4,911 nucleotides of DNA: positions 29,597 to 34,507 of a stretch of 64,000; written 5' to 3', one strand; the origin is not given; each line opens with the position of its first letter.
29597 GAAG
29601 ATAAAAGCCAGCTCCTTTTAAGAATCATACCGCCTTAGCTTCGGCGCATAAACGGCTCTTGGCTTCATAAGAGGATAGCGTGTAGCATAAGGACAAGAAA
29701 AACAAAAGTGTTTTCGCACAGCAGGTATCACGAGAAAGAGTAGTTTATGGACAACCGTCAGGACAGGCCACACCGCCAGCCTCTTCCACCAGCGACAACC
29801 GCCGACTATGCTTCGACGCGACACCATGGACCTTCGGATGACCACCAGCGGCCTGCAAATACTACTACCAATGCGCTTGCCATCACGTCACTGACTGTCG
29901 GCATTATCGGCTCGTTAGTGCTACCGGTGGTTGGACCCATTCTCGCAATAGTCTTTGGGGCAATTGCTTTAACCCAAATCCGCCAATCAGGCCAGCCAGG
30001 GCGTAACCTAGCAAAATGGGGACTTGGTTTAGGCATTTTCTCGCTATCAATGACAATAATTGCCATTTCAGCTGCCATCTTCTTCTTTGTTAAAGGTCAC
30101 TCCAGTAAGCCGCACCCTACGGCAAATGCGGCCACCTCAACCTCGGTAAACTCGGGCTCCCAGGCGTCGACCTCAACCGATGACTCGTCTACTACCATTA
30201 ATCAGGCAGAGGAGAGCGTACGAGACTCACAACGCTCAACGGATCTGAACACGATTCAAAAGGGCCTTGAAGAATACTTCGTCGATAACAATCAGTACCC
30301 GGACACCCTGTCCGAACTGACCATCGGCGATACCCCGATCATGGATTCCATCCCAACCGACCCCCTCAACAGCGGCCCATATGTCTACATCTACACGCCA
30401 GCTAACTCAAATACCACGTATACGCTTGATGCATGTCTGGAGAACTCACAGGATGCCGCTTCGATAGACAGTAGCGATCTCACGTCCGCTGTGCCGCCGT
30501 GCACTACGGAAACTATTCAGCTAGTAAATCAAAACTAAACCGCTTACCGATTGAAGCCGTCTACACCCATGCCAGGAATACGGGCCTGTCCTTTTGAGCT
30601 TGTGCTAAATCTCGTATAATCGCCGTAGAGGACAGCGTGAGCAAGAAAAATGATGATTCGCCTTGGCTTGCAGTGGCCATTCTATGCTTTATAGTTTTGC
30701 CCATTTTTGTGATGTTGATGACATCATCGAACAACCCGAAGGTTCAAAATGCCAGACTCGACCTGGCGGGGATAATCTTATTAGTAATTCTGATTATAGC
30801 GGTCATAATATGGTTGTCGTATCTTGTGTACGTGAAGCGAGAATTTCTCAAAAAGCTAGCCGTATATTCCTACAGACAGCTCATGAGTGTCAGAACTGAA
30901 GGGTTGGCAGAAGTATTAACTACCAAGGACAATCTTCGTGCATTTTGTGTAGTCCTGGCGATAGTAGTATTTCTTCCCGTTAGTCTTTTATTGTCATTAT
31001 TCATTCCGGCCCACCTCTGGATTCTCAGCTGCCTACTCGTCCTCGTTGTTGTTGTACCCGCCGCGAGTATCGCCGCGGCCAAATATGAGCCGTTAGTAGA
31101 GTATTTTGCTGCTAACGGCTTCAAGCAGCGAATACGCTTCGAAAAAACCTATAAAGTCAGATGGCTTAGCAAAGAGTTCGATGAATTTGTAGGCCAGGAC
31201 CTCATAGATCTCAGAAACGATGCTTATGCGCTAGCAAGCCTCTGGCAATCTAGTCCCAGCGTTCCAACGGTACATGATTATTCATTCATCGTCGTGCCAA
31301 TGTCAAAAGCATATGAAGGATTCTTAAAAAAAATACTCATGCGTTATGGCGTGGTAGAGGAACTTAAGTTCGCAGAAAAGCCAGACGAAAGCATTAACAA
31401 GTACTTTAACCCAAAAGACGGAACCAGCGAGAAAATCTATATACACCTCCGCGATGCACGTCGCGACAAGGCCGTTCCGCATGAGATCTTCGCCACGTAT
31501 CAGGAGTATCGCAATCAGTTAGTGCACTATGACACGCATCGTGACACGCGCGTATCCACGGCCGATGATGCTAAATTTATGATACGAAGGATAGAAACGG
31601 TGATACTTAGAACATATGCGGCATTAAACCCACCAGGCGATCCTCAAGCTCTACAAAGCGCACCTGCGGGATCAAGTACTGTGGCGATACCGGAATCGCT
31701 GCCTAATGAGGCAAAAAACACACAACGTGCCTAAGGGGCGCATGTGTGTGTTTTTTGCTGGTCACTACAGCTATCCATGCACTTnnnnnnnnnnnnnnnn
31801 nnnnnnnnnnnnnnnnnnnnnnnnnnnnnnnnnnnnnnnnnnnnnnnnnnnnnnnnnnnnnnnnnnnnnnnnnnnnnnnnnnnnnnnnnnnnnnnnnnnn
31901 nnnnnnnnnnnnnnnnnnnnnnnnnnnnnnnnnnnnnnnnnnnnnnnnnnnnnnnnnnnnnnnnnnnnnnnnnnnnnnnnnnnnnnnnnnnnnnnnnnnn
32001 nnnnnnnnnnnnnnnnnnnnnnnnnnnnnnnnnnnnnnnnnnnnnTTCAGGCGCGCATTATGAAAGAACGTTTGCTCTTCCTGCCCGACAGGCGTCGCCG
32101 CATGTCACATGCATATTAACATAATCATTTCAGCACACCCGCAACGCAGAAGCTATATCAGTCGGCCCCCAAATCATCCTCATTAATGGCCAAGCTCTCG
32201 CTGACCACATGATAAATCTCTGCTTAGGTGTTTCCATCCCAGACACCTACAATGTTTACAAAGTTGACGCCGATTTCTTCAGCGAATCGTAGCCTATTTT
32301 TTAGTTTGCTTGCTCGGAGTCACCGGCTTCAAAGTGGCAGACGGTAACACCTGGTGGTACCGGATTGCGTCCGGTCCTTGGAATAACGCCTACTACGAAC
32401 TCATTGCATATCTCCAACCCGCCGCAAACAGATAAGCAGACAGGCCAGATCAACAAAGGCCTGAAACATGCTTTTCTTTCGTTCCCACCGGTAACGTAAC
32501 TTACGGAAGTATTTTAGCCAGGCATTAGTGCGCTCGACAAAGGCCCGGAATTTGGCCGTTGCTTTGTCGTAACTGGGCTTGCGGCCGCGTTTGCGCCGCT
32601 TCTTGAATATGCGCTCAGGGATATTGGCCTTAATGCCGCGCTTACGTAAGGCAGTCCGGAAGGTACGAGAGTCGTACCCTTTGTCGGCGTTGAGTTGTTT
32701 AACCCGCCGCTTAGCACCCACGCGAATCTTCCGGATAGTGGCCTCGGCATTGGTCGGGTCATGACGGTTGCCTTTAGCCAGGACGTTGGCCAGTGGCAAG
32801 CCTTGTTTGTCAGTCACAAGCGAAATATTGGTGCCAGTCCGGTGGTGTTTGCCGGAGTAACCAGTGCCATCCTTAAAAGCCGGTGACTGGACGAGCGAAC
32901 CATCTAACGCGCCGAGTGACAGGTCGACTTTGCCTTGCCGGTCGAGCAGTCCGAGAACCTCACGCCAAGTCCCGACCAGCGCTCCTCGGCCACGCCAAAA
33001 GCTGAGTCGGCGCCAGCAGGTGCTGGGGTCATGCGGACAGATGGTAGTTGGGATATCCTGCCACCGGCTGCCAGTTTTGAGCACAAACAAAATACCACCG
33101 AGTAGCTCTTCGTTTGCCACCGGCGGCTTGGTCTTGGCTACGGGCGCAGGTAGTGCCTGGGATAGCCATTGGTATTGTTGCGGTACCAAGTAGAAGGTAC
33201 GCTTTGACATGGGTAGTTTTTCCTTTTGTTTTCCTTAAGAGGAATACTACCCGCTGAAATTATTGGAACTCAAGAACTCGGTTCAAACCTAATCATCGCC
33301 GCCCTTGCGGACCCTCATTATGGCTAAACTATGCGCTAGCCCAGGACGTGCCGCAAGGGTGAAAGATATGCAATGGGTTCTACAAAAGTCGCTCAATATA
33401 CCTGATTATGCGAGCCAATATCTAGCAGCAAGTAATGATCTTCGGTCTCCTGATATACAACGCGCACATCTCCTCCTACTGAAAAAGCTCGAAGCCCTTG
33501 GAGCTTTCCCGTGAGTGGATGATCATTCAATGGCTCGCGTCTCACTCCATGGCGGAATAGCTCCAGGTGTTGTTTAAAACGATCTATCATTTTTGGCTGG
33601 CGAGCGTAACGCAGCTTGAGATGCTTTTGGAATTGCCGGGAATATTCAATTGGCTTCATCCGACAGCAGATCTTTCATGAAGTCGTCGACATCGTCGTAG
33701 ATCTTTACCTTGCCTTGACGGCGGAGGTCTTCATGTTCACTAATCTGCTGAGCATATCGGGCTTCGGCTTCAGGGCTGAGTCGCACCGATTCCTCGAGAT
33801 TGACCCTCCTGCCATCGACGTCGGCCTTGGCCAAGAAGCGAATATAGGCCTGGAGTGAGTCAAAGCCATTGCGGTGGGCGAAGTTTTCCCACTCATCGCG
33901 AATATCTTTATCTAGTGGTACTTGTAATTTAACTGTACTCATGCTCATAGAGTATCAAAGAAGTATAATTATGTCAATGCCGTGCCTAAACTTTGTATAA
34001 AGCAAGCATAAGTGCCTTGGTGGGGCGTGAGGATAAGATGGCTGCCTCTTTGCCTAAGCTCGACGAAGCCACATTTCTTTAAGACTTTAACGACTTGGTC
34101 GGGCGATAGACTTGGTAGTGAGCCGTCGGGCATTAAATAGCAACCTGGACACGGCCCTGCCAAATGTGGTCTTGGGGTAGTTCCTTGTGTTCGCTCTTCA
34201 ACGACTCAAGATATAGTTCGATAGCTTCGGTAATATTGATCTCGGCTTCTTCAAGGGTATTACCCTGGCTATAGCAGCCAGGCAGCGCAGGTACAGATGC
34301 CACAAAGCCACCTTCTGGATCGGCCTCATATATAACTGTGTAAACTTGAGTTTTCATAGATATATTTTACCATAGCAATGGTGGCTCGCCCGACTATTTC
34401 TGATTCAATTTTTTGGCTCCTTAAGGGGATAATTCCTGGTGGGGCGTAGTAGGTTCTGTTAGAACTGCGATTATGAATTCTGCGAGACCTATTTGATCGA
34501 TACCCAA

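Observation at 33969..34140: hicA copy 1 is truncated exactly at a motif copy: a recombination scar supporting site activity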

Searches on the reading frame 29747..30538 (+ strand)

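Call 19: search_protein_families(library=pfam, proteins=[window:29747-30538:+], max_evalue=0.001)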
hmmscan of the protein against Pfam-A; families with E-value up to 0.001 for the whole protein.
window:29747-30538:+ (263 aa): 3 families
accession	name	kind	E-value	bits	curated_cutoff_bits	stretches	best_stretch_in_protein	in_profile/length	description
PF13828.11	DUF4190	-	2.4e-14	53.3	35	1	44-106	1-62/62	Domain of unknown function (DUF4190)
PF16732.10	ComP_DUS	-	0.00065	20.9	27.3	0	157-237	6-80/87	Type IV minor pilin ComP, DNA uptake sequence receptor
PF08334.16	T2SSG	-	0.00073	20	21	0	154-227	6-87/108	Type II secretion system (T2SS), protein G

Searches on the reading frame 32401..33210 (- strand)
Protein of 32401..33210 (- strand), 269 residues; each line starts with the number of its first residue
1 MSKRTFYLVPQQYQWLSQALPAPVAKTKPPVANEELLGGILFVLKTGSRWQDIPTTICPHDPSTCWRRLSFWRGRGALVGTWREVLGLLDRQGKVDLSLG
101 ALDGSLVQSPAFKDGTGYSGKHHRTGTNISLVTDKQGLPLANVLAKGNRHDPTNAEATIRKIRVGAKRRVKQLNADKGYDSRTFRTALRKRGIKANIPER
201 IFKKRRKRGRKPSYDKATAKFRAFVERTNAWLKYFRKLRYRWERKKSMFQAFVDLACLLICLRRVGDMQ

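Call 12: search_protein_families(library=pfam, proteins=[window:32401-33210:-], max_evalue=0.01)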
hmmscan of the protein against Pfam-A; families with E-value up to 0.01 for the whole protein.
window:32401-33210:- (269 aa): 5 families
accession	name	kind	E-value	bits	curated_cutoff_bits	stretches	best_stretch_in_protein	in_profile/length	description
PF01609.27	DDE_Tnp_1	-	4.9e-18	66.1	23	1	98-259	5-198/200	Transposase DDE domain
PF13340.11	DUF4096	-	1.5e-09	38.4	34.3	1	11-77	4-71/76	Putative transposase of IS4/5 family (DUF4096)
PF13586.12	DDE_Tnp_1_2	-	2.8e-09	37.7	29.2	1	174-263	2-86/86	Transposase DDE domain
PF13359.12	DDE_Tnp_4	-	2e-07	31.2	24.8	1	113-259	16-156/158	DDE superfamily endonuclease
PF13612.12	DDE_Tnp_1_3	-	0.00011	22.7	27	1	125-239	44-148/155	Transposase DDE domain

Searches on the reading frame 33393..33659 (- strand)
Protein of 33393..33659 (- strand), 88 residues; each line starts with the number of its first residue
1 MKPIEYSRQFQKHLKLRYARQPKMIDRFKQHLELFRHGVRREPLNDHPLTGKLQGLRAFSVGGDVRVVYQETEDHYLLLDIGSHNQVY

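Call 12: search_protein_families(library=pfam, proteins=[window:33393-33659:-], max_evalue=0.01)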
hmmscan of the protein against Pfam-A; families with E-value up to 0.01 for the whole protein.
window:33393-33659:- (88 aa): 2 families
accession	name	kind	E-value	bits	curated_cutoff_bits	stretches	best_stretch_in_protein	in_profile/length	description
PF15738.11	YafQ_toxin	-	2e-12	47.6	30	1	4-87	3-86/88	Bacterial toxin of type II toxin-antitoxin system, YafQ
PF05016.21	ParE_toxin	-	1.2e-05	26.2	23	1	4-88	1-89/89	ParE toxin of type II toxin-antitoxin system, parDE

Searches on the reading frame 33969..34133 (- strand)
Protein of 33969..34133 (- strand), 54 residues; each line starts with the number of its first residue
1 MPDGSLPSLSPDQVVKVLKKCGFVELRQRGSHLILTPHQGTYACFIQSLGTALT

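Call 12: search_protein_families(library=pfam, proteins=[window:33969-34133:-], max_evalue=0.01)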
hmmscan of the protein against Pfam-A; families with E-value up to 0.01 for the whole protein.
window:33969-34133:- (54 aa): 1 family
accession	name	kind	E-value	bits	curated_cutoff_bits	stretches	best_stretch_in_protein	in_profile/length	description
PF07927.17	HicA_toxin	-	1.7e-07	31.6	27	1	12-42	2-32/58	HicA toxin of bacterial toxin-antitoxin,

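Call 55: find_homologous_proteins(query=window:33969-34133:-, max_evalue=0.001)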
Query window:33969-34133:- (54 aa): 9 proteins with E <= 0.001 among 10 candidates.
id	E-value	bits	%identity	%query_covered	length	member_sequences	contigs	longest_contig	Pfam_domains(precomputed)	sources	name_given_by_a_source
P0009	2.2e-10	57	77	72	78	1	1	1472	PF07927.18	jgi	jgi:predicted RNA binding protein YcfA (HicA-like mRNA interferase family)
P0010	3.3e-10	57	73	74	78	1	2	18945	PF07927.18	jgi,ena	-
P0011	6.0e-10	56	73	74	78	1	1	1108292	PF07927.18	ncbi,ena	-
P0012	3.0e-9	54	75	44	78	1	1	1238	PF07927.18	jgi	jgi:predicted RNA binding protein YcfA (HicA-like mRNA interferase family)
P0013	4.9e-9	53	74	50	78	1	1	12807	PF07927.18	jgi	jgi:predicted RNA binding protein YcfA (HicA-like mRNA interferase family)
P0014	1.2e-8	52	80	65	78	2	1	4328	PF07927.18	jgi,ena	-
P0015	5.7e-8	50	69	70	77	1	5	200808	PF07927.18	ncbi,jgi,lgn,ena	jgi:predicted RNA binding protein YcfA (HicA-like mRNA interferase family)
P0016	1.3e-7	49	77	65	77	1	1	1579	PF07927.18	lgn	-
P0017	4.1e-7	47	80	65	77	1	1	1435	PF07927.18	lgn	-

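Call 56: find_encoding_contigs(protein=P0010, flank=10000, max_places=3)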
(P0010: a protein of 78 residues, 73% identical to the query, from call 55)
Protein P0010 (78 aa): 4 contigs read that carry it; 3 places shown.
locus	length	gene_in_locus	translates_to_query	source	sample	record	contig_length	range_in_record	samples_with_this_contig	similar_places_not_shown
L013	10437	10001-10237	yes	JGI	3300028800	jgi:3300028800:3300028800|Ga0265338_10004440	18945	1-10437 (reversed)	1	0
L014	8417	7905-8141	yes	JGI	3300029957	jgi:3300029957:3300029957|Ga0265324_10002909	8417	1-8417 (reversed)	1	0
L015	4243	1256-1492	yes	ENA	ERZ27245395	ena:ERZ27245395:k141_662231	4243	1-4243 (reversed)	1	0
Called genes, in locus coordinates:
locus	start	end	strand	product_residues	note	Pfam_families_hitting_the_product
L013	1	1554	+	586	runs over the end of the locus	PF00496:SBP_bac_5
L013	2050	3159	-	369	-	-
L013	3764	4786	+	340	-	PF00404:Dockerin_1, PF02230:Abhydrolase_2 (faint)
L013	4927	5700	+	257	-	-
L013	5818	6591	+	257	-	-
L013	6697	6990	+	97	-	PF00072:Response_reg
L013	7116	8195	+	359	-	PF00989:PAS (weak), PF08448:PAS_4, PF13426:PAS_9 (weak), PF00512:HisKA (weak), PF02518:HATPase_c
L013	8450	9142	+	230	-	PF13023:HD_3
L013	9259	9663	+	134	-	PF24585:YunG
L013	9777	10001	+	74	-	PF21748:UPF0150 (weak), PF15919:HicB_lk_antitox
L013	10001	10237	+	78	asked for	PF07927:HicA_toxin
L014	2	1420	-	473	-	?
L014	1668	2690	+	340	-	PF00404:Dockerin_1, PF02230:Abhydrolase_2 (faint)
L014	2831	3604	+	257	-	-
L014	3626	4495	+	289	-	-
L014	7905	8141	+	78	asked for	PF07927:HicA_toxin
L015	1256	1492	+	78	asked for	PF07927:HicA_toxin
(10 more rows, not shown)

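Call 57: find_encoding_contigs(protein=P0013, flank=10000, max_places=3)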
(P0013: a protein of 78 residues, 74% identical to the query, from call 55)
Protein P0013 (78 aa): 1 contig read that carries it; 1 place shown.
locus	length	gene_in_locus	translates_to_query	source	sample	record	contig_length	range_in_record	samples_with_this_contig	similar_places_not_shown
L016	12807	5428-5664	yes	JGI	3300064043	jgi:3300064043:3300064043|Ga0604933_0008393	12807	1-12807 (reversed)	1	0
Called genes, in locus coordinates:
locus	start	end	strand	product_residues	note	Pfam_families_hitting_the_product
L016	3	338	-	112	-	?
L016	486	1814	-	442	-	-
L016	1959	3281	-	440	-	-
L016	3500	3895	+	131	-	PF00293:NUDIX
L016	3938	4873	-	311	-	PF00089:Trypsin, PF13365:Trypsin_2, PF13180:PDZ_2 (weak), PF17820:PDZ_6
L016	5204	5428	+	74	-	PF21748:UPF0150, PF15919:HicB_lk_antitox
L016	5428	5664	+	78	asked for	PF07927:HicA_toxin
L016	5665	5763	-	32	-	-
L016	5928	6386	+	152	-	PF06197:DUF998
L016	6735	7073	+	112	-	-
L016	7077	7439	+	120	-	PF01850:PIN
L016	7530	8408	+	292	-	-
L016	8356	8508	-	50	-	-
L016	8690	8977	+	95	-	PF02604:PhdYeFM_antitox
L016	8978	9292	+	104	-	PF05016:ParE_toxin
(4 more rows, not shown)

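Call 75: find_encoding_contigs(protein=P0015, flank=10000, max_places=4)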
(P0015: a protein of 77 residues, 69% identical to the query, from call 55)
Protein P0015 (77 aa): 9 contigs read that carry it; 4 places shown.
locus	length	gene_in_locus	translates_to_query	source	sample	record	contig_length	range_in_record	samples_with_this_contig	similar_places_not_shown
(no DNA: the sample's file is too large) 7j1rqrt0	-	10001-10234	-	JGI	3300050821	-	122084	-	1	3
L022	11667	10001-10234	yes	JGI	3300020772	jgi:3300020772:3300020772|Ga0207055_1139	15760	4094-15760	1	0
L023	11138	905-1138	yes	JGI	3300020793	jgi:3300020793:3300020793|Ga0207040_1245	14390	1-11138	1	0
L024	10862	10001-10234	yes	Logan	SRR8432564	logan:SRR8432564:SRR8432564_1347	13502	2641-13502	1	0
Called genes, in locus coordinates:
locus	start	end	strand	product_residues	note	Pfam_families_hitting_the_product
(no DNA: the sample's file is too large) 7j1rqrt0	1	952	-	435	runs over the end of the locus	PF09587:PGA_cap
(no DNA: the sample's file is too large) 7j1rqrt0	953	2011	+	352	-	PF02646:RmuC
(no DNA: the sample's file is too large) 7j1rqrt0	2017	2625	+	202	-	-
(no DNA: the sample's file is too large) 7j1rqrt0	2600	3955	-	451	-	PF22422:MGH1-like_GH, PF01204:Trehalase, PF03200:Glyco_hydro_63 (weak)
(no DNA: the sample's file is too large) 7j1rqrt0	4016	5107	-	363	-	PF01180:DHO_dh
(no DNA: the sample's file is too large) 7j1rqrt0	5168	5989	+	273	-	PF00215:OMPdecase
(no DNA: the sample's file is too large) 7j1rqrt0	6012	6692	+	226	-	PF00156:Pribosyltran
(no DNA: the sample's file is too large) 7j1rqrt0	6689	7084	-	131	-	PF00156:Pribosyltran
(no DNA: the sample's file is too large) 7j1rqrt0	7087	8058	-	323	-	PF13793:Pribosyltran_N, PF00156:Pribosyltran, PF14572:Pribosyl_synth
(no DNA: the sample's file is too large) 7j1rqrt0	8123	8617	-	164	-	PF04461:YajQ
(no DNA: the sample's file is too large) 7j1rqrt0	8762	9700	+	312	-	-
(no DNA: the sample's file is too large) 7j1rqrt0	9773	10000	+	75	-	PF21748:UPF0150, PF15919:HicB_lk_antitox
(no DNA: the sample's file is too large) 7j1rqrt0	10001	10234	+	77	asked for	PF07927:HicA_toxin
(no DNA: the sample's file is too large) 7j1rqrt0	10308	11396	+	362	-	PF02912:Phe_tRNA-synt_N (weak), PF01409:tRNA-synt_2d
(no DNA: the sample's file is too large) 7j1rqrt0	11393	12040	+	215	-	PF01936:NYN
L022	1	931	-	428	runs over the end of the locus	PF09587:PGA_cap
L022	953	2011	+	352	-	PF02646:RmuC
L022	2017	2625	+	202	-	-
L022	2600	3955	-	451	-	PF03200:Glyco_hydro_63 (faint), PF22422:MGH1-like_GH, PF01204:Trehalase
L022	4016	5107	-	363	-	PF01180:DHO_dh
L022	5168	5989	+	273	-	PF00215:OMPdecase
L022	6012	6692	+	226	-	PF00156:Pribosyltran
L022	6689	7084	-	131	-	PF00156:Pribosyltran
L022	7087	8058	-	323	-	PF13793:Pribosyltran_N, PF00156:Pribosyltran, PF14572:Pribosyl_synth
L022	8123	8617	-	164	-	PF04461:YajQ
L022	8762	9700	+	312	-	-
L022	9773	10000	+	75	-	PF21748:UPF0150, PF15919:HicB_lk_antitox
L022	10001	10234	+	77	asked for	PF07927:HicA_toxin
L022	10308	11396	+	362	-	PF02912:Phe_tRNA-synt_N (weak), PF01409:tRNA-synt_2d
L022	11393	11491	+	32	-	-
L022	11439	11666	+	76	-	?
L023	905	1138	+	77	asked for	PF07927:HicA_toxin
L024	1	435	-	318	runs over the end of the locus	PF01266:DAO (faint), PF07992:Pyr_redox_2, PF13738:Pyr_redox_3, PF00070:Pyr_redox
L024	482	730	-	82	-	PF00462:Glutaredoxin, PF13417:GST_N_3 (weak)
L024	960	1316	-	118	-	PF00254:FKBP_C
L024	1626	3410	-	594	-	PF00664:ABC_membrane, PF02463:SMC_N, PF00005:ABC_tran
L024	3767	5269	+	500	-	PF00657:Lipase_GDSL (weak), PF13472:Lipase_GDSL_2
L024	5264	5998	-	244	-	PF00561:Abhydrolase_1 (weak), PF12697:Abhydrolase_6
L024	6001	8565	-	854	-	PF01588:tRNA_bind, PF03483:B3_4, PF03484:B5, PF17759:tRNA_synthFbeta, PF03147:FDX-ACB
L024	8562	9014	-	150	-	-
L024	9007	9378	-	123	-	PF01936:NYN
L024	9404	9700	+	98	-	-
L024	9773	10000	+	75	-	PF21748:UPF0150, PF15919:HicB_lk_antitox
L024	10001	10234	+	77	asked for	PF07927:HicA_toxin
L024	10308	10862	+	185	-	?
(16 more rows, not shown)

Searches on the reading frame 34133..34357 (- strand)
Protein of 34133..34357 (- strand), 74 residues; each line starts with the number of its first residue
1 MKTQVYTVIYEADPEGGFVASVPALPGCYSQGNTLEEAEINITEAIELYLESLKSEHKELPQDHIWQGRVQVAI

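Call 12: search_protein_families(library=pfam, proteins=[window:34133-34357:-], max_evalue=0.01)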
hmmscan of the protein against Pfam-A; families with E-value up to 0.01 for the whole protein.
window:34133-34357:- (74 aa): 3 families
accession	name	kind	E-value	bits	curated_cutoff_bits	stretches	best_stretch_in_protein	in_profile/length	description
PF15919.11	HicB_lk_antitox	-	1.4e-11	45.1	27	1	6-62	1-57/123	HicB_like antitoxin of bacterial toxin-antitoxin system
PF21748.3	UPF0150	-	6.6e-08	32.8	27.3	1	9-50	11-53/64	UPF0150-like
PF00379.29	Chitin_bind_4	-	0.0078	16.9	25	0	5-26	44-64/66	Insect cuticle protein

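Call 16: find_encoding_contigs(protein=window:34133-34357:-, flank=10000, max_places=10)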
Protein window:34133-34357:- (74 aa): 1 contig read that carries it; 1 place shown.
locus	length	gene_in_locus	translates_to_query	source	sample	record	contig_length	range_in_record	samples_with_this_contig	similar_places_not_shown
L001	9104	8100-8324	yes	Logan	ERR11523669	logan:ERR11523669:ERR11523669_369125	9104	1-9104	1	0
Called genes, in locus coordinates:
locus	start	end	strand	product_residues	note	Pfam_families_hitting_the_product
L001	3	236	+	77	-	?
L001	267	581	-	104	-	-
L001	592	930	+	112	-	-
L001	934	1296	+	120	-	PF01850:PIN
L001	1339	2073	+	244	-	-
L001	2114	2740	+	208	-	PF01725:Ham1p_like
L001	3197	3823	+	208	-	PF02517:Rce1-like (weak)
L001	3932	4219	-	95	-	-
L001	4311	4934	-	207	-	PF28549:NDPSase_N, PF00293:NUDIX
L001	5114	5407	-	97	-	-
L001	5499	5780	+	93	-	PF04365:BrnT_toxin (weak)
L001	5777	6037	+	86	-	-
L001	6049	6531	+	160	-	PF00583:Acetyltransf_1, PF13673:Acetyltransf_10, PF13508:Acetyltransf_7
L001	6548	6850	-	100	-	-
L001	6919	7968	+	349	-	-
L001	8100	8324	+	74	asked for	PF21748:UPF0150 (weak), PF15919:HicB_lk_antitox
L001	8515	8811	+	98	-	-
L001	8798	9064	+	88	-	PF15738:YafQ_toxin, PF05016:ParE_toxin (faint)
